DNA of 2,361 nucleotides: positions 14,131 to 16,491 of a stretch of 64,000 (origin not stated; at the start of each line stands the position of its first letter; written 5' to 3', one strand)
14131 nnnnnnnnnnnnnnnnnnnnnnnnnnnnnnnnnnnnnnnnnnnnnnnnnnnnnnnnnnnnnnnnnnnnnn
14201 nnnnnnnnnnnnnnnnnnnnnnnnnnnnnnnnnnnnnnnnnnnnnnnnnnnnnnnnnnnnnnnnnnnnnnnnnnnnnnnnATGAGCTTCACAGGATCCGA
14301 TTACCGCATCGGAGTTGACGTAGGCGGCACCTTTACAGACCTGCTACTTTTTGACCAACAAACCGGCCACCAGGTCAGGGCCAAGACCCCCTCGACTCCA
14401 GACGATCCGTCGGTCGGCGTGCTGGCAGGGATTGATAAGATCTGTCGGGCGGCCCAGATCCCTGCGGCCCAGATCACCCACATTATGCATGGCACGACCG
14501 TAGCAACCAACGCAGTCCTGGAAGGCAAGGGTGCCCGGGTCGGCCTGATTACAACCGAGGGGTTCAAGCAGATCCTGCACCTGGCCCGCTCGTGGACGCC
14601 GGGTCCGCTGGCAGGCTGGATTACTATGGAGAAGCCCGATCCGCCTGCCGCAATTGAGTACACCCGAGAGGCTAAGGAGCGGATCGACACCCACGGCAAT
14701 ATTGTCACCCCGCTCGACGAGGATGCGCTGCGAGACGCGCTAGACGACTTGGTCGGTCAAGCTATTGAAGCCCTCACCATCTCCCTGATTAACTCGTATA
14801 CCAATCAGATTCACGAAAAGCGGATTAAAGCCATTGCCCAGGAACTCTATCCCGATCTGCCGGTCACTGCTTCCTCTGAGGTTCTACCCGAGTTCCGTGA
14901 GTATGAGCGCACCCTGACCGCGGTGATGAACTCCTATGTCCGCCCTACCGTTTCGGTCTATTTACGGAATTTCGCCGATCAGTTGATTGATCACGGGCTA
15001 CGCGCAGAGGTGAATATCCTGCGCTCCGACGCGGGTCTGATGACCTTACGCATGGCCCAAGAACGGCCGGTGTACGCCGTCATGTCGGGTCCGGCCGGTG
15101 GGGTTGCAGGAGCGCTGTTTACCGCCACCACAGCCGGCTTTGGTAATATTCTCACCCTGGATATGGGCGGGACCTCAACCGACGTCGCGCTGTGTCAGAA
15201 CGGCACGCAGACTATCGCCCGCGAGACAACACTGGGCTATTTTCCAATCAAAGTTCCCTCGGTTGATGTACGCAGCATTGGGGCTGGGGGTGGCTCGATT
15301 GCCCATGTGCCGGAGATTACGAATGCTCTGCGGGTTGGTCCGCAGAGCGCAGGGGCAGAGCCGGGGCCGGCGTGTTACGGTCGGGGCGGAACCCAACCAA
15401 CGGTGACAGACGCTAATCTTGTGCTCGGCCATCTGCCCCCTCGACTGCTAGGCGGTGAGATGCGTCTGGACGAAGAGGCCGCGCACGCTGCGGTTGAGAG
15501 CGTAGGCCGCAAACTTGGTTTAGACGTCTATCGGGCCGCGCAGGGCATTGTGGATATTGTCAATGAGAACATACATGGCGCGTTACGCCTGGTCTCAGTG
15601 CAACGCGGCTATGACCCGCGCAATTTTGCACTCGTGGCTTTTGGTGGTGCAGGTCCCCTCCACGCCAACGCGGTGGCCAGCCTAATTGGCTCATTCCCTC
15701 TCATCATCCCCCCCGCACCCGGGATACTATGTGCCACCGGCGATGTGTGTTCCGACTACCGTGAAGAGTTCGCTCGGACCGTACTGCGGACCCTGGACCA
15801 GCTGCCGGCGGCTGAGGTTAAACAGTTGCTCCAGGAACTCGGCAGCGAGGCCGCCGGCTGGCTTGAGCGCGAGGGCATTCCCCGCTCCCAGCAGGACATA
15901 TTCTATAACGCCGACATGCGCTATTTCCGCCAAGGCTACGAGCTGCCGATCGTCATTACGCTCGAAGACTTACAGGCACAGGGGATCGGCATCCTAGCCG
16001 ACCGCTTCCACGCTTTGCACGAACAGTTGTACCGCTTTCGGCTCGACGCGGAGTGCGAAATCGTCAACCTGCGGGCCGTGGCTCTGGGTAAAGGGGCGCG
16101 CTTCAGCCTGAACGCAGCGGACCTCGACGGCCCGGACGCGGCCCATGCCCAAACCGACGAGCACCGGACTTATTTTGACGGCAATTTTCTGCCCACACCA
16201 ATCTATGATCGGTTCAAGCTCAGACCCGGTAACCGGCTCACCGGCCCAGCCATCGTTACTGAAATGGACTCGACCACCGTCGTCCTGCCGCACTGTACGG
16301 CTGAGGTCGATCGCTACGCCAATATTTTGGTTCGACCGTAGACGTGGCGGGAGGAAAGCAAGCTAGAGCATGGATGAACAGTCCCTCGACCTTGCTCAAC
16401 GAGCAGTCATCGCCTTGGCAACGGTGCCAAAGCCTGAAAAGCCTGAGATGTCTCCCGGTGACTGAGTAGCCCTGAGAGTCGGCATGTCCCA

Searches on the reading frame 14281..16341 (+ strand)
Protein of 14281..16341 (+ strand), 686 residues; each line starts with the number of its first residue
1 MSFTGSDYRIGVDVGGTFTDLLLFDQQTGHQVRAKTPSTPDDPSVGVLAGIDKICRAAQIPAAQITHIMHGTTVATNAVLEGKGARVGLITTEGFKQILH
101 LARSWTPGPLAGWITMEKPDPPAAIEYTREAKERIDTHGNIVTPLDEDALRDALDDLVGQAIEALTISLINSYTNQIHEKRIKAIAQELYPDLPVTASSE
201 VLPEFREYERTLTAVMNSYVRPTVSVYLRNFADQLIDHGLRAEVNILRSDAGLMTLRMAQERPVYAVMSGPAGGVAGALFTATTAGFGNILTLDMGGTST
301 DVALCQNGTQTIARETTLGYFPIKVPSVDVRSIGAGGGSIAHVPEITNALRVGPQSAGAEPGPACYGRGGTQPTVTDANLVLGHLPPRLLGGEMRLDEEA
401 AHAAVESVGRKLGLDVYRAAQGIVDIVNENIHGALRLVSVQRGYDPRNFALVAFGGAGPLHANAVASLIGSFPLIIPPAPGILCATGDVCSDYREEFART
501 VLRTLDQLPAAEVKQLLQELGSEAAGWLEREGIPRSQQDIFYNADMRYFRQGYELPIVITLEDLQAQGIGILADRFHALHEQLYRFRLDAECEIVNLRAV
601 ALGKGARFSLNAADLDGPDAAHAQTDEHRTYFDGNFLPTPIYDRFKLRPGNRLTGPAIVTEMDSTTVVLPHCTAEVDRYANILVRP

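Call 4: search_protein_families(library=pfam, proteins=[window:14281-16341:+])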
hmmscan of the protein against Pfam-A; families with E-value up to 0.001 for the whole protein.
window:14281-16341:+ (686 aa): 4 families
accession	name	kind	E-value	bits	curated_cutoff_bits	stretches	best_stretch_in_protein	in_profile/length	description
PF01968.24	Hydantoinase_A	-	9.2e-90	301.2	22.9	1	210-496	1-290/291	Hydantoinase/oxoprolinase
PF05378.19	Hydant_A_N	-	3.6e-51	173.8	25.2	1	9-189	1-175/176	Hydantoinase/oxoprolinase N-terminal region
PF19278.4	Hydant_A_C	-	2e-10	40.8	21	1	510-673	11-178/193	Hydantoinase/oxoprolinase C-terminal domain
PF13941.12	MutL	-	0.00029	20.2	27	0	268-314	222-270/450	MutL protein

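Call 5: search_protein_families(library=ncbifam, proteins=[window:14281-16341:+])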
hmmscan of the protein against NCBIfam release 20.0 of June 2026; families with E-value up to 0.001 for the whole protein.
window:14281-16341:+ (686 aa): 3 families
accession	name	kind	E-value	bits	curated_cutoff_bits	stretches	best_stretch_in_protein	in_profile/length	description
NF050156.1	CapLactmsAlpCapA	equivalog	3.5e-163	544.5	1000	1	8-679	1-680/689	caprolactamase subunit alpha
NF042975.2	AcphenoCarb_ApcC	equivalog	8.1e-93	311.9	1500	2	10-492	11-504/733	acetophenone carboxylase subunit gamma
NF042960.1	AcphenoCarb_ApcA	equivalog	1.2e-60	205.5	1250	2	147-682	124-653/658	acetophenone carboxylase subunit alpha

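Call 6: search_solved_structures(query=window:14281-16341:+, max_evalue=0.001)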
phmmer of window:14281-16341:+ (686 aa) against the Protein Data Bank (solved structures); distinct sequences matched with E-value up to 0.001: 6.
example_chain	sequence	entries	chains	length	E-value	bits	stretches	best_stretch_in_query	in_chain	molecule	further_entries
7hk5_A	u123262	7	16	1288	2e-140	472.5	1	9-684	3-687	N-methylhydantoinase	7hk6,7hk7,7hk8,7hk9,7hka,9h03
6yra_A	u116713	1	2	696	9.4e-117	394.3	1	6-678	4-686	5-oxoprolinase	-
5l9w_B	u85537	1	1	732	5e-87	296.1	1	9-493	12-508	Acetophenone carboxylase gamma subunit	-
5m45_B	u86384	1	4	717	1.9e-75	257.8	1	10-671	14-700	Acetone carboxylase beta subunit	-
5svb_B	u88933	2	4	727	1.9e-74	254.5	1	10-671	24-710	Acetone carboxylase beta subunit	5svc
5l9w_b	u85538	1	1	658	1.9e-49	171.9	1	8-681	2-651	Acetophenone carboxylase alpha subunit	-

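Call 54: search_solved_structures(query=window:14281-16341:+, max_evalue=1e-100, show_alignments=2)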
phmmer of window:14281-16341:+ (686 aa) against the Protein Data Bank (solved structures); distinct sequences matched with E-value up to 1e-100: 2.
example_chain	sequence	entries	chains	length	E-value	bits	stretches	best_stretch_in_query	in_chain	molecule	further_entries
7hk5_A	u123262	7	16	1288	2e-140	472.5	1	9-684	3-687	N-methylhydantoinase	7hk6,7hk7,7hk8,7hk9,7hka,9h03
6yra_A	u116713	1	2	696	9.4e-117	394.3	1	6-678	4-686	5-oxoprolinase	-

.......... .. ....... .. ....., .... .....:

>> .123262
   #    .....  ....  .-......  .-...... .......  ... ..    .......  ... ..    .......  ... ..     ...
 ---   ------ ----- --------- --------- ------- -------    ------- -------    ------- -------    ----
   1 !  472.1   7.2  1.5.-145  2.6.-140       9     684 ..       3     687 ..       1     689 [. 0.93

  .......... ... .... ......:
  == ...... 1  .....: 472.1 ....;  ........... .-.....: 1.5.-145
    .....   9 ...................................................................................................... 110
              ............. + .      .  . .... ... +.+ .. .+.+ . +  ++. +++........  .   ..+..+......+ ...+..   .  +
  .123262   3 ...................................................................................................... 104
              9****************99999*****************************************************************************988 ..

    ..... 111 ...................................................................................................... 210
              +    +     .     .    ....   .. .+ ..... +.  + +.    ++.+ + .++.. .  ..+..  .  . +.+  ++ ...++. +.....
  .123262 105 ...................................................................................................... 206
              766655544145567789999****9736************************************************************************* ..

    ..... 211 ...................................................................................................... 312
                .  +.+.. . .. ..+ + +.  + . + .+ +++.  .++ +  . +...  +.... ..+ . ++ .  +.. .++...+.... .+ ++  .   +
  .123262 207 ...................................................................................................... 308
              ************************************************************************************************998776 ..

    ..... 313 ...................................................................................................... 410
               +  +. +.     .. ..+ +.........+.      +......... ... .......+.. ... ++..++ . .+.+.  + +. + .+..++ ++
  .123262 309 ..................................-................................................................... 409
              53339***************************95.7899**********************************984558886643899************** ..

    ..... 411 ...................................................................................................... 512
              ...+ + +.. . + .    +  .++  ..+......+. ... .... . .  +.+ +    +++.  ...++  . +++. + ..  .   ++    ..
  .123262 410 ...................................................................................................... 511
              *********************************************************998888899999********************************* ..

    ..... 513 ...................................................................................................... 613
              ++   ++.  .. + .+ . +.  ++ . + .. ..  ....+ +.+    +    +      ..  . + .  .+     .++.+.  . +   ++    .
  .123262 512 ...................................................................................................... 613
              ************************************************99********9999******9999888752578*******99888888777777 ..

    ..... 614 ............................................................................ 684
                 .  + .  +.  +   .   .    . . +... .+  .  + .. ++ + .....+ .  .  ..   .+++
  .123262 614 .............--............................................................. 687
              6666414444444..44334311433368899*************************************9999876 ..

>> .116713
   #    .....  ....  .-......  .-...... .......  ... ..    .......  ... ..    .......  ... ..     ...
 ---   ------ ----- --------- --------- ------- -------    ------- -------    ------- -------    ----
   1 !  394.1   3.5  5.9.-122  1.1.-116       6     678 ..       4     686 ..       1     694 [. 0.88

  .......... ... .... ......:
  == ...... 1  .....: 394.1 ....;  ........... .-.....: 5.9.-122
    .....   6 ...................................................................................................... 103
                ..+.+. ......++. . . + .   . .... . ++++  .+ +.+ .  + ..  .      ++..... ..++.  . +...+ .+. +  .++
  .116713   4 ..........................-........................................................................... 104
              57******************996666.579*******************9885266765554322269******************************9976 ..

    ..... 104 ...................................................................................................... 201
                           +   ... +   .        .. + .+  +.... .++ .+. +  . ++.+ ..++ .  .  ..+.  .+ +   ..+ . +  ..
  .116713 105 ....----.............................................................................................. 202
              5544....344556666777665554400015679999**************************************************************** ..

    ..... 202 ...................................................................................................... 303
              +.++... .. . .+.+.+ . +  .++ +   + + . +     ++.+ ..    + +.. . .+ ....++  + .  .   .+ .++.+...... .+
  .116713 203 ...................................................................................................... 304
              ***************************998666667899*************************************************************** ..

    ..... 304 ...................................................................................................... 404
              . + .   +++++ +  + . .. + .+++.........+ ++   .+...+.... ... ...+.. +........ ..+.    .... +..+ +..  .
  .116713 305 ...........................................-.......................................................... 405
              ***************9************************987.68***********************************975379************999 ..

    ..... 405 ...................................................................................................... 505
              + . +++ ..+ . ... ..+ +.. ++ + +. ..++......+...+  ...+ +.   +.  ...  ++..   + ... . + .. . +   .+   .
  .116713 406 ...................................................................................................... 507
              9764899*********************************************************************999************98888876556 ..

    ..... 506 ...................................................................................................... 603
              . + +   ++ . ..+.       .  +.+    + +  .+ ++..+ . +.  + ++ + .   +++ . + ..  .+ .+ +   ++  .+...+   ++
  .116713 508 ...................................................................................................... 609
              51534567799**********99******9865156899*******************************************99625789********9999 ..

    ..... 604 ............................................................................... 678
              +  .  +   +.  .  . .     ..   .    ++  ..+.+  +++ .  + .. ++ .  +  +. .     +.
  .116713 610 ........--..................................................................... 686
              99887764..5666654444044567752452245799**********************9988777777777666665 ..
